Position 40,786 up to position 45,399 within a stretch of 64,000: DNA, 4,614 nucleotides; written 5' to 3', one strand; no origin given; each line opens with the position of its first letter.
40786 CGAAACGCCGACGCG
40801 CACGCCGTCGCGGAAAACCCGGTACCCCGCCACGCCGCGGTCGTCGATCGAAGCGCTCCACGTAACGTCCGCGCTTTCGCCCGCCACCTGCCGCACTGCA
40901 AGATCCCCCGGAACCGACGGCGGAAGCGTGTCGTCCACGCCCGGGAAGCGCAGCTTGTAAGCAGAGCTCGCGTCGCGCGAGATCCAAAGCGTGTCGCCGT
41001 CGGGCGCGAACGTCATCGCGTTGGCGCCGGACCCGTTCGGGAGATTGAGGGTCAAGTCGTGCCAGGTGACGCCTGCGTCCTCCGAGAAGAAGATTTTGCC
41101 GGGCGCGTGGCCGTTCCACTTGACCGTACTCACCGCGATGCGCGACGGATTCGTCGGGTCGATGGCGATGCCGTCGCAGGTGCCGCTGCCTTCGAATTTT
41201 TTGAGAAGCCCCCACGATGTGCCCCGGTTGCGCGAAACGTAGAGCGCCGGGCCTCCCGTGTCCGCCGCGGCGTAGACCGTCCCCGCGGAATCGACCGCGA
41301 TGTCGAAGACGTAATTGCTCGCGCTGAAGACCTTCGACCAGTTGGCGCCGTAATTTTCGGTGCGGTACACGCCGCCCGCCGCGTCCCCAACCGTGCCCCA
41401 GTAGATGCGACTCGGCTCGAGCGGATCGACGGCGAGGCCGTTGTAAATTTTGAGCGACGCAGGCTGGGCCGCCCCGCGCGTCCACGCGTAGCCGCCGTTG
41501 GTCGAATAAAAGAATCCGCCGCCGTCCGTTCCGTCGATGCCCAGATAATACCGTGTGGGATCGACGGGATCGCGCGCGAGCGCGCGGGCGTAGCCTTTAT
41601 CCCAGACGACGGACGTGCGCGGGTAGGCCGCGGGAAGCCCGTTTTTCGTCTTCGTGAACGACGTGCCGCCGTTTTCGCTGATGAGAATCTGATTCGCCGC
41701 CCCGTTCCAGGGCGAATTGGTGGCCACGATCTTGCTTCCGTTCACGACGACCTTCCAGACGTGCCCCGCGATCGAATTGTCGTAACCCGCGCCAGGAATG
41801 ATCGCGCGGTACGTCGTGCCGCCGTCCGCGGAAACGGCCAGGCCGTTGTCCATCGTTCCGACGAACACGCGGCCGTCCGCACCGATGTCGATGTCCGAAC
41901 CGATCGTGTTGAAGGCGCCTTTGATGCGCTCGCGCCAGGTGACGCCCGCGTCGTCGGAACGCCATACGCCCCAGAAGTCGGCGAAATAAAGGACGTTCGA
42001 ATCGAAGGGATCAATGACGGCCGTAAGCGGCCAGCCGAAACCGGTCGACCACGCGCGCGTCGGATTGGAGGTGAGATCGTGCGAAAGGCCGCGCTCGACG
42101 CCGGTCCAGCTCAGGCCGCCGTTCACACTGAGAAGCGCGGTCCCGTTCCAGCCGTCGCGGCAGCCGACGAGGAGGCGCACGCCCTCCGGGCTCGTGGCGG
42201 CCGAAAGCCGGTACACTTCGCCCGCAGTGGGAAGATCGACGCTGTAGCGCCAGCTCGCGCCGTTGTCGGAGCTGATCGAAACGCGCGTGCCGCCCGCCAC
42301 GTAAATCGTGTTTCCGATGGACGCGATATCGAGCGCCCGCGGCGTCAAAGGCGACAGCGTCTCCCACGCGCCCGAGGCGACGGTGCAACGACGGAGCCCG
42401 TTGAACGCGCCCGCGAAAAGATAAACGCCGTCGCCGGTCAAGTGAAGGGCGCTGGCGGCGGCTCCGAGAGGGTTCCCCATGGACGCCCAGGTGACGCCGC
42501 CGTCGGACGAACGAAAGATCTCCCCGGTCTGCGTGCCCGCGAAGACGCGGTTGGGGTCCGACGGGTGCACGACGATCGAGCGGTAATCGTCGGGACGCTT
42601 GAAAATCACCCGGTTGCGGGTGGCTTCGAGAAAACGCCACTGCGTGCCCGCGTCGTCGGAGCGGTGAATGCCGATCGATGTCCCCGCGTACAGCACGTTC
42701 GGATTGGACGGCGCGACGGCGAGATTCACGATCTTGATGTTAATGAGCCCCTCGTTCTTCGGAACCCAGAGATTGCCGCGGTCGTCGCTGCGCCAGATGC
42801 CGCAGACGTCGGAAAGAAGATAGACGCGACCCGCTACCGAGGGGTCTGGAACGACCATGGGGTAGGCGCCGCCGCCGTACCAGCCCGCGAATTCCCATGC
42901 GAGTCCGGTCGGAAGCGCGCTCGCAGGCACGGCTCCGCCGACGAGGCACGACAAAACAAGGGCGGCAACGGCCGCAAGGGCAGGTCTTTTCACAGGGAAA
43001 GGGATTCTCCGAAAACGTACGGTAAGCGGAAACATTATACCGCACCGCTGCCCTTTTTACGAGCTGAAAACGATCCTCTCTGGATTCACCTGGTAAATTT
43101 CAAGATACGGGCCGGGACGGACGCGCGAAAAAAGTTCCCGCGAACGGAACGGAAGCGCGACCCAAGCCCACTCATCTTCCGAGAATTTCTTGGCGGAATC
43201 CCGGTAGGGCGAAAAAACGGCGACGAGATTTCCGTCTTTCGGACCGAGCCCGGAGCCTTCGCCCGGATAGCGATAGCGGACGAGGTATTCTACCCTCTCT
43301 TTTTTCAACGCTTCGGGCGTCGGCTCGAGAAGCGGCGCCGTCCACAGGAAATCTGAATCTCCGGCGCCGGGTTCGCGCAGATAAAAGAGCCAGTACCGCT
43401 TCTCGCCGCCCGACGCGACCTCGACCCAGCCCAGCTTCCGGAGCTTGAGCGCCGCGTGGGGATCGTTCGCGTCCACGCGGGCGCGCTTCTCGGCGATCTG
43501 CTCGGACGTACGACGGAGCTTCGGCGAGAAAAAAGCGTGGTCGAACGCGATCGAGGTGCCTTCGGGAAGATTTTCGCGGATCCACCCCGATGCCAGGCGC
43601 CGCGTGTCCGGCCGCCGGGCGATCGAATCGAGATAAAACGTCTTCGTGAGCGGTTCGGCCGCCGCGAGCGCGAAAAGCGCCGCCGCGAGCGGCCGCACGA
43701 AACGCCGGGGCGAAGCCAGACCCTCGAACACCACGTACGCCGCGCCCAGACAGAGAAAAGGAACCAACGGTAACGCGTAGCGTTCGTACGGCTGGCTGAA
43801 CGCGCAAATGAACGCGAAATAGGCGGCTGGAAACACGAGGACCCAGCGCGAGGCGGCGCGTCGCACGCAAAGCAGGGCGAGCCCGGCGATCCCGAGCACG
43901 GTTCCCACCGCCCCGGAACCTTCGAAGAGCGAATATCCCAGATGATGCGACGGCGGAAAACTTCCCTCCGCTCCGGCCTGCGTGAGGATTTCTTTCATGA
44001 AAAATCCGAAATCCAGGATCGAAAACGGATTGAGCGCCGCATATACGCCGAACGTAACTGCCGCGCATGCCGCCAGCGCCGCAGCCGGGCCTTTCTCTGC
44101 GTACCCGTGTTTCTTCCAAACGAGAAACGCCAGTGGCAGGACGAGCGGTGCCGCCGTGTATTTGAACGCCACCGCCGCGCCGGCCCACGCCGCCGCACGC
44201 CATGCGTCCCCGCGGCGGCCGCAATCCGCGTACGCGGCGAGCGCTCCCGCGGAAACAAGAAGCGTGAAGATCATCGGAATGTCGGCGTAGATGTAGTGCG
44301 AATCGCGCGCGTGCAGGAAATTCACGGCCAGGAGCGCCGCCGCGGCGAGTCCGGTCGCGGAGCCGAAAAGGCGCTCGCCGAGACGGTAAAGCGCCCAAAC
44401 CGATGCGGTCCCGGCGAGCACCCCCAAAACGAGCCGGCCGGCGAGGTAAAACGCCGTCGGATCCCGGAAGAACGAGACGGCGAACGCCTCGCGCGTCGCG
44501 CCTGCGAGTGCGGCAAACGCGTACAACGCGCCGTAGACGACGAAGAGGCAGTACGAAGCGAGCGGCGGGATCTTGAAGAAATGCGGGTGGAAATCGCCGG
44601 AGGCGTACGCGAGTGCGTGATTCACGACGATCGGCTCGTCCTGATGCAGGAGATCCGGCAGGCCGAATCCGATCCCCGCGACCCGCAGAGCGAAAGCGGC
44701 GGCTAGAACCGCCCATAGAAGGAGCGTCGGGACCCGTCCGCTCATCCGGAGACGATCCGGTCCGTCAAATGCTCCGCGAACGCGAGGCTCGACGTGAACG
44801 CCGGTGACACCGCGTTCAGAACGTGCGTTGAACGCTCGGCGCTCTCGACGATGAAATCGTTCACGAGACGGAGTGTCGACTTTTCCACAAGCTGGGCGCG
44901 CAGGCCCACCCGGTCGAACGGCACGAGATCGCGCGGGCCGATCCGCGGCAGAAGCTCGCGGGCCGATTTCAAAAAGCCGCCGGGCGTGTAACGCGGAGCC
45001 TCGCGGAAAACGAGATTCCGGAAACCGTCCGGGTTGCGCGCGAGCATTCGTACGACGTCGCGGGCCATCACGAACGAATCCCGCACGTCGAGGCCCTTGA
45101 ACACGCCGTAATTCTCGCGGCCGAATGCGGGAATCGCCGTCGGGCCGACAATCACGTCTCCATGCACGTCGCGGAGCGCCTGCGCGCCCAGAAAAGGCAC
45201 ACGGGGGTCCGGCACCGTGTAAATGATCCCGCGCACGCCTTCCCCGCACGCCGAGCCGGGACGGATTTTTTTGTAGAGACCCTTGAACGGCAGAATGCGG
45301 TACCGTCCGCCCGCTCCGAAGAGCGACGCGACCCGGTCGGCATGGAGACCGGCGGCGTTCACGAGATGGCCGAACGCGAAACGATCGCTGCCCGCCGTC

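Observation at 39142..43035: Roughly 1300-aa secreted BNR-propeller + FN3 x4 + LamG protein beside the NulO genes; annotated ATG sits inside a TATAAT box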

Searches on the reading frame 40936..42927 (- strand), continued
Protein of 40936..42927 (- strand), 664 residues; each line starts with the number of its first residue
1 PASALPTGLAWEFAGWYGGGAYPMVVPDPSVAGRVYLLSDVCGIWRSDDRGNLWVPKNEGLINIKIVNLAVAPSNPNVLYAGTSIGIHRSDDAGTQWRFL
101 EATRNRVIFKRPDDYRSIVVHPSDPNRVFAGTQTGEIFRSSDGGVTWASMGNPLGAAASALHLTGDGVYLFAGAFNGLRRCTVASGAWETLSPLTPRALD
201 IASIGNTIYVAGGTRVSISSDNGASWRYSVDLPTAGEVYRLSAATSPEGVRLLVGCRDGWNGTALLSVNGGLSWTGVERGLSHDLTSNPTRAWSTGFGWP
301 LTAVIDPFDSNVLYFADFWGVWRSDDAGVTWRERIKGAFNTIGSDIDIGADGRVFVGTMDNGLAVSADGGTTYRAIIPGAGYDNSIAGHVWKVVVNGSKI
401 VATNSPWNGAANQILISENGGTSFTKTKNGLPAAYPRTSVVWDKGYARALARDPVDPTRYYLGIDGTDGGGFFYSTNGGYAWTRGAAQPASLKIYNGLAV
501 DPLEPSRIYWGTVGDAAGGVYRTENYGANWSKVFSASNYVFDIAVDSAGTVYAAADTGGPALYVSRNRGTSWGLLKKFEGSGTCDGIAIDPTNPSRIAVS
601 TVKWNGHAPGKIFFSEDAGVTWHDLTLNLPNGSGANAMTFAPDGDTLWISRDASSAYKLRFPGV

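Call 51: search_protein_representatives(alignment_id=A2)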
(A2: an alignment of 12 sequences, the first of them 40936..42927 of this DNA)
Query: 12 sequences, 827 profile positions. Proteins with E-value up to 0.001 (for the whole library): 133398; up to 1e-10: 67869; up to 1e-30: 13017. The best 150 are listed.
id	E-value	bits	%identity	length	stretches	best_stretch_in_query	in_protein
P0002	0.0e+00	1506.7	-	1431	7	5-783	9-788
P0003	0.0e+00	1313.7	-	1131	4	7-784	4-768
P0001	0.0e+00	1231.4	-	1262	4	24-784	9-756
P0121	0.0e+00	1138.0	-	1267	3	20-826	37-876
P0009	0.0e+00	1034.5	-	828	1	10-684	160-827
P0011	3.8e-292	988.0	-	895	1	17-690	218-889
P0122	1.6e-268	909.8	-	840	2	21-683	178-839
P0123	8.0e-254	861.2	-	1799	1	21-788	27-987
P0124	8.0e-251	851.3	-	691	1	20-685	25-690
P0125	2.5e-250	849.6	-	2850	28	699-783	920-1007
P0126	1.5e-249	847.1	-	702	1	11-686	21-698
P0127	5.8e-247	838.5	-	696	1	10-688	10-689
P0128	3.3e-234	796.3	-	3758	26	698-789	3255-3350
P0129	1.3e-225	767.9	-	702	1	22-692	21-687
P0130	2.5e-224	763.6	-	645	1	40-685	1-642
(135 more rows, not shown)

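Call 57: search_protein_families(library=pfam, proteins=[L008:180-1790:+, L008:1796-2320:+, L008:2341-3885:+, L008:3891-4802:+, L008:4825-5796:+, L008:5796-6953:+, L008:6901-8283:+, L008:8276-9172:+, L008:9124-9927:+, L008:9872-11167:+], max_evalue=0.0001)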
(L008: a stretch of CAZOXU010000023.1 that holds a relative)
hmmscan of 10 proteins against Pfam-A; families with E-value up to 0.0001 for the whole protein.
L008:180-1790:+ (536 aa): 3 families
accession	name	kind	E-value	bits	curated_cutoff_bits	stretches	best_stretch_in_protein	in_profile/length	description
PF02706.20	Wzz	-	8.1e-07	29.7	25.5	1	11-90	2-80/91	Chain length determinant protein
PF13807.11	GNVR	-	3e-05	24.3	27.7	1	233-283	29-79/82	G-rich domain on putative tyrosine kinase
PF13614.12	AAA_31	-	6.5e-05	23.4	27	0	370-489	19-144/177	AAA domain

L008:1796-2320:+ (174 aa): 2 families
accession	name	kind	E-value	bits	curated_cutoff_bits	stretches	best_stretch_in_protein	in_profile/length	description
PF00132.30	Hexapep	-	7e-14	51.3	27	1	117-151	2-36/36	Bacterial transferase hexapeptide (six repeats)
PF14602.12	Hexapep_2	-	3.2e-07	30.4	27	1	116-151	1-34/34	Hexapeptide repeat of succinyl-transferase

L008:2341-3885:+ (514 aa): 4 families
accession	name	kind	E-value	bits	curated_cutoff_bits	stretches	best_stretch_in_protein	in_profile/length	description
PF01554.23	MatE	-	5.3e-11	42.9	24.9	2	246-391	9-159/161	MatE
PF03023.19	MurJ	-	2.8e-09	36.5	27.4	1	286-464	257-441/451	Lipid II flippase MurJ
PF13440.11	Polysacc_synt_3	-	1.1e-07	31.8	23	1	34-344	6-292/293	Polysaccharide biosynthesis protein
PF01943.22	Polysacc_synt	-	4e-06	26.9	28.2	1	6-292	2-272/274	Polysaccharide biosynthesis protein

L008:3891-4802:+ (303 aa): 3 families
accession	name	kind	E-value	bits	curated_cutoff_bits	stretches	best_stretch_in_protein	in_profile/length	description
PF00535.33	Glycos_transf_2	-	1.3e-38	133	23.3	1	3-161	1-164/168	Glycosyl transferase family 2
PF10111.15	Glyco_tranf_2_2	-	7.8e-23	81.8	27.3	1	3-204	1-219/276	Glycosyltransferase like family 2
PF13641.12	Glyco_tranf_2_3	-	1.3e-10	42.1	27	1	2-185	3-196/230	Glycosyltransferase like family 2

L008:4825-5796:+ (323 aa): 3 families
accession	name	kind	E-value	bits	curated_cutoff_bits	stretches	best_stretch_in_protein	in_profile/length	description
PF00535.33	Glycos_transf_2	-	1.2e-38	133.1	23.3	1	6-174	1-166/168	Glycosyl transferase family 2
PF13641.12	Glyco_tranf_2_3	-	5.3e-19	69.6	27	1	3-195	1-195/230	Glycosyltransferase like family 2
PF10111.15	Glyco_tranf_2_2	-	1e-14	55.1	27.3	1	6-210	1-213/276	Glycosyltransferase like family 2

L008:5796-6953:+ (385 aa): 5 families
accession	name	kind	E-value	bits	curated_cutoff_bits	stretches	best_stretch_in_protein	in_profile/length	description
PF00534.26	Glycos_transf_1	-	3.2e-31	108.6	26.4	1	193-359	2-170/172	Glycosyl transferases group 1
PF13692.12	Glyco_trans_1_4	-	2e-22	80.4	27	1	209-347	4-142/142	Glycosyl transferases group 1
PF13439.12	Glyco_transf_4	-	4.1e-14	53.4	28.5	1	16-181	2-167/170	Glycosyltransferase Family 4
PF13477.12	Glyco_trans_4_2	-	5.7e-08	33.5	23.4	1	19-120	10-109/139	Glycosyl transferase 4-like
PF13579.12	Glyco_trans_4_4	-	2.6e-07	31.6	29.7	1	16-171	1-150/158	Glycosyl transferase 4-like domain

L008:6901-8283:+ (460 aa): 1 family
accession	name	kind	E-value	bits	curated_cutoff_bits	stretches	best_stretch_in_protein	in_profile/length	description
PF04932.20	Wzy_C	-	2.6e-22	79.7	31.7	1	252-389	2-149/149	O-Antigen ligase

L008:8276-9172:+ (298 aa): 3 families
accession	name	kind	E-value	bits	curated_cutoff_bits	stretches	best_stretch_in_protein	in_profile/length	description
PF00535.33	Glycos_transf_2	-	2e-26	93.4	23.3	1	5-167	1-166/168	Glycosyl transferase family 2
PF10111.15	Glyco_tranf_2_2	-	4.7e-13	49.7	27.3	1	5-189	1-202/276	Glycosyltransferase like family 2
PF13641.12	Glyco_tranf_2_3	-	1.7e-07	31.9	27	1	4-184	3-192/230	Glycosyltransferase like family 2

L008:9124-9927:+ (267 aa): 1 family
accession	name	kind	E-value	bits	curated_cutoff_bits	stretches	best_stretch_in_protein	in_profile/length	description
PF03808.19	Glyco_tran_WecG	-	1.7e-63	213.9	27.4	1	77-247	2-168/168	Glycosyl transferase WecG/TagA/CpsF family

L008:9872-11167:+ (431 aa): 2 families
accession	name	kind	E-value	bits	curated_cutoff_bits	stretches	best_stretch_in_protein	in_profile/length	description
PF15902.12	Sortilin-Vps10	-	4.3e-16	59.2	33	1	77-185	3-114/446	Sortilin, neurotensin receptor 3,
PF02012.26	BNR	-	3.7e-05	23.5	27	0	121-131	1-11/12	BNR/Asp-box repeat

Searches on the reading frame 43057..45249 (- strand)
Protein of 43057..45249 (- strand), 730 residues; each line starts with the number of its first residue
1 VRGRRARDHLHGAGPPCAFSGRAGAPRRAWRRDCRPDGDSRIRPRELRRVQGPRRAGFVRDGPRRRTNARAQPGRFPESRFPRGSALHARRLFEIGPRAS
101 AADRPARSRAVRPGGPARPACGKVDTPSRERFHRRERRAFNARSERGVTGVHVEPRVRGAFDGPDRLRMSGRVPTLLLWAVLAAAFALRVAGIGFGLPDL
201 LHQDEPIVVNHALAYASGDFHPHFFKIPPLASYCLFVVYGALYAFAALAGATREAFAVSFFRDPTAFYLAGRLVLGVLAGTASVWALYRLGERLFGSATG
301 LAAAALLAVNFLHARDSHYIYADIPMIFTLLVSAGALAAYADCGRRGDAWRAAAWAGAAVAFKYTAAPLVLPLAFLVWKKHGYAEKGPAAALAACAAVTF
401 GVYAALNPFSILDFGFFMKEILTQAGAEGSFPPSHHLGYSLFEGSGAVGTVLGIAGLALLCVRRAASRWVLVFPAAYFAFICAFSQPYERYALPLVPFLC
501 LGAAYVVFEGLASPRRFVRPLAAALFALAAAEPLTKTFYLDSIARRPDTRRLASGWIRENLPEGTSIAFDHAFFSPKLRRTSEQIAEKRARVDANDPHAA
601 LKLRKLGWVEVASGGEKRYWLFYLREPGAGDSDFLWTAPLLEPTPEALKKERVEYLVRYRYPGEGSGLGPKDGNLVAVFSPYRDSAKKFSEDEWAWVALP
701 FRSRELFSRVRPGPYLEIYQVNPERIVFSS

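Call 7: search_protein_families(library=pfam, proteins=[window:43057-45249:-], max_evalue=0.001)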
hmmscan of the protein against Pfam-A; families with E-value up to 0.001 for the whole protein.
window:43057-45249:- (730 aa): 1 family
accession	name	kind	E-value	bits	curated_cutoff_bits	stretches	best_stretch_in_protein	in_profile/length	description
PF13231.12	PMT_2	-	5.6e-11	43.4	26.1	1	275-400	27-154/160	Dolichyl-phosphate-mannose-protein mannosyltransferase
